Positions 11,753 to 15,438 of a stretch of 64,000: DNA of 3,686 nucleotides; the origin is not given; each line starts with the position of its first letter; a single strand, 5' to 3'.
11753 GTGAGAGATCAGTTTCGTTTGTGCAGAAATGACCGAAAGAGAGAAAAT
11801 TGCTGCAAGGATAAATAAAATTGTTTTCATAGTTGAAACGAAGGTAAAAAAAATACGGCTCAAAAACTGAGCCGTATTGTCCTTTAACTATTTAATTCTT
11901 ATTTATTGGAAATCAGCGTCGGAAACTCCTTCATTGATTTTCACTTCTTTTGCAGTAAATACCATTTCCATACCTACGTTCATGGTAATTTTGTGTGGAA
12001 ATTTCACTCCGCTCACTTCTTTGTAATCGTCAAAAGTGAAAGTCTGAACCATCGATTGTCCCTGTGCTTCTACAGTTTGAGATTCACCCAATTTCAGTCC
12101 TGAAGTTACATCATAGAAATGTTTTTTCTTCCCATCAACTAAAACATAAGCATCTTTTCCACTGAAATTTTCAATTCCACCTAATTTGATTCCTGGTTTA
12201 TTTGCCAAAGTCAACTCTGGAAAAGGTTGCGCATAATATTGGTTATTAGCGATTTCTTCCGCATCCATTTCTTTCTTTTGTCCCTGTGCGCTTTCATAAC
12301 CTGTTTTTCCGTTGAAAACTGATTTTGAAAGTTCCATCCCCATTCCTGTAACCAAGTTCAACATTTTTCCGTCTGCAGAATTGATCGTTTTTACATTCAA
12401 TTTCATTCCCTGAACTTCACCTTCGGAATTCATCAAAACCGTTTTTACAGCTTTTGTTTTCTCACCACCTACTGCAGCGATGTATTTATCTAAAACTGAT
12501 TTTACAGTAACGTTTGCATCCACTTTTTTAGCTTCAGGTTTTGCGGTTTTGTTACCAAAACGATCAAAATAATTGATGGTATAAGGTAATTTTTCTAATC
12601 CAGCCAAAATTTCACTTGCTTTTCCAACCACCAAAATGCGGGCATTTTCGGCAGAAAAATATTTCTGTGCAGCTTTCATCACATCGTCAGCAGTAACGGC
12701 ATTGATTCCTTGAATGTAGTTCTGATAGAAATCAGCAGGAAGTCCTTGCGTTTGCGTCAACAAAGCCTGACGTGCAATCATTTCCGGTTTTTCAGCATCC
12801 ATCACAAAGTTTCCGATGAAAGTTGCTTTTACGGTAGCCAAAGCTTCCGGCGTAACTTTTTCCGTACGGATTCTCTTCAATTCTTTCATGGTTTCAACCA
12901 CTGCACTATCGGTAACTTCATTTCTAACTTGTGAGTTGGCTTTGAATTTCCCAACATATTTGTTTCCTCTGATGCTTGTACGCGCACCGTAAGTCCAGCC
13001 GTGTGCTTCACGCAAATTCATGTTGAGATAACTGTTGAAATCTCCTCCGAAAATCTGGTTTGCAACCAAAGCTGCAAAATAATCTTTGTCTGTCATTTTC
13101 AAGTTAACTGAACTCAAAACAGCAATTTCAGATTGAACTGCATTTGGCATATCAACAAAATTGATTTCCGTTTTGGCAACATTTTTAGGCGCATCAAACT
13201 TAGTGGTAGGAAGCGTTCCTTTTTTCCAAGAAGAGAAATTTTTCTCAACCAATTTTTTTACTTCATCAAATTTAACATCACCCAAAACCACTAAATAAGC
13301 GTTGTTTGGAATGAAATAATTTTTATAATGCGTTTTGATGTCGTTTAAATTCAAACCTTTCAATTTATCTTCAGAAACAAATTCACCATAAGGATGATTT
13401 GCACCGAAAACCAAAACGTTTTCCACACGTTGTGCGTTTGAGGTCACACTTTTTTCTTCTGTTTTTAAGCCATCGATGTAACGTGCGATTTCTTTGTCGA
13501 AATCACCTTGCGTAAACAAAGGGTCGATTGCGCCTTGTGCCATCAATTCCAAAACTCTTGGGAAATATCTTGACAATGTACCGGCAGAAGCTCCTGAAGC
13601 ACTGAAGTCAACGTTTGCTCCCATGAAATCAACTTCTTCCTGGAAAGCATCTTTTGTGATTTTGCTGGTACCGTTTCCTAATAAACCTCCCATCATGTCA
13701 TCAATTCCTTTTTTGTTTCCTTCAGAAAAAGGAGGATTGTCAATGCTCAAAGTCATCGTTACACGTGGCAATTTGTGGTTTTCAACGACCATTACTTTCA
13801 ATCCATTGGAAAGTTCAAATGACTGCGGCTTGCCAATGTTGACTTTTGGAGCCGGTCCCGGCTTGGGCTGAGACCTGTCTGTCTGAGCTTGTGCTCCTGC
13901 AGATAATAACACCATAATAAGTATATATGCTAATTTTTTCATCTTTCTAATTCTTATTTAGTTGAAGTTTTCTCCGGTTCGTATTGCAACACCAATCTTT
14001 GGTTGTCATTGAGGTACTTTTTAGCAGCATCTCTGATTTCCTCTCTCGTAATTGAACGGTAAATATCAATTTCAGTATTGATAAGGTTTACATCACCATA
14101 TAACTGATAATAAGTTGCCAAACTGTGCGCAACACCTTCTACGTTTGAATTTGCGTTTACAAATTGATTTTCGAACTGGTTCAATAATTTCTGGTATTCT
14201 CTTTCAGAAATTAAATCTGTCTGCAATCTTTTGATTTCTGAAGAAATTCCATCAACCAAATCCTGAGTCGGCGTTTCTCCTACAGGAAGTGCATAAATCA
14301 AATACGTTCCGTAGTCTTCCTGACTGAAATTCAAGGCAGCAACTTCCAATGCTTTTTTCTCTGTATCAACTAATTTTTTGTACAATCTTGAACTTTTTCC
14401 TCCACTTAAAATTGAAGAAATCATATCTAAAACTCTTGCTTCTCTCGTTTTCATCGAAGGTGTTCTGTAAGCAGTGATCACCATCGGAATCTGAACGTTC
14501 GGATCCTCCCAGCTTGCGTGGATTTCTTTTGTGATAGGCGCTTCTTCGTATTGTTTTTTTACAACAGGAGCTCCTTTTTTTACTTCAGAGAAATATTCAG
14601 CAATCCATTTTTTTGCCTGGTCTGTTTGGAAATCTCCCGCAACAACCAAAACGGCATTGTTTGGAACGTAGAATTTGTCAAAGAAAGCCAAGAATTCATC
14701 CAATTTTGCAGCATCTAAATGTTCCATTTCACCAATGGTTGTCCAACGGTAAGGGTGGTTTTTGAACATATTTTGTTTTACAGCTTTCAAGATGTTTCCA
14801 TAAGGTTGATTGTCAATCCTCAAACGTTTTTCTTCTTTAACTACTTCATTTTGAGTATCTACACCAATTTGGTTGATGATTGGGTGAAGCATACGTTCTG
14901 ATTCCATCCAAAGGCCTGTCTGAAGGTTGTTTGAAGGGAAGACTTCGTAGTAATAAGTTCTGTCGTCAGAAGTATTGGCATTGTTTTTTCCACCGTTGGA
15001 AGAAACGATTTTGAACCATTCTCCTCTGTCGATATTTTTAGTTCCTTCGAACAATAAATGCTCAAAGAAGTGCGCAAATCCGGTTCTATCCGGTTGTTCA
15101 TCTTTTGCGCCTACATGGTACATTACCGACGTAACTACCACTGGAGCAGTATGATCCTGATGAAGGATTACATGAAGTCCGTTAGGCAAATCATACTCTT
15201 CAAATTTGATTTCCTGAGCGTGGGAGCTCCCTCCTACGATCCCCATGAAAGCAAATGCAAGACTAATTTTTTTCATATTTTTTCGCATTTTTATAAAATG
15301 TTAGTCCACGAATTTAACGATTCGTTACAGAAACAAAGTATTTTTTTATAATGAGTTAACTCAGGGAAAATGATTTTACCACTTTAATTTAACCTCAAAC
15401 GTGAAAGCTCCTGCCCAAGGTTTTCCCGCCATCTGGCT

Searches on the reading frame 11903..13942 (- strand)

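Call 98: search_protein_families(library=pfam, max_evalue=0.00001, proteins=[window:11903-13942:-])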
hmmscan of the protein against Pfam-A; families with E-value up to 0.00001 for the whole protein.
window:11903-13942:- (679 aa): 1 family
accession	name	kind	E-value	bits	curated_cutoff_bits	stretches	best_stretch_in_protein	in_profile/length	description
PF05193.26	Peptidase_M16_C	-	2.3e-34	119.3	23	1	197-374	2-180/181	Peptidase M16 inactive domain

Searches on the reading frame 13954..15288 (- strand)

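Call 98: search_protein_families(library=pfam, max_evalue=0.00001, proteins=[window:13954-15288:-])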
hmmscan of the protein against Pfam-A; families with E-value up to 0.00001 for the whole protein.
window:13954-15288:- (444 aa): 2 families
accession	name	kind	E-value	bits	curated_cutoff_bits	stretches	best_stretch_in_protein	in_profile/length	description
PF05193.26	Peptidase_M16_C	-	1.6e-30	106.8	23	1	196-371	4-180/181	Peptidase M16 inactive domain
PF00675.25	Peptidase_M16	-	5.8e-20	72.1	22.3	1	40-184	2-145/149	Insulinase (Peptidase family M16)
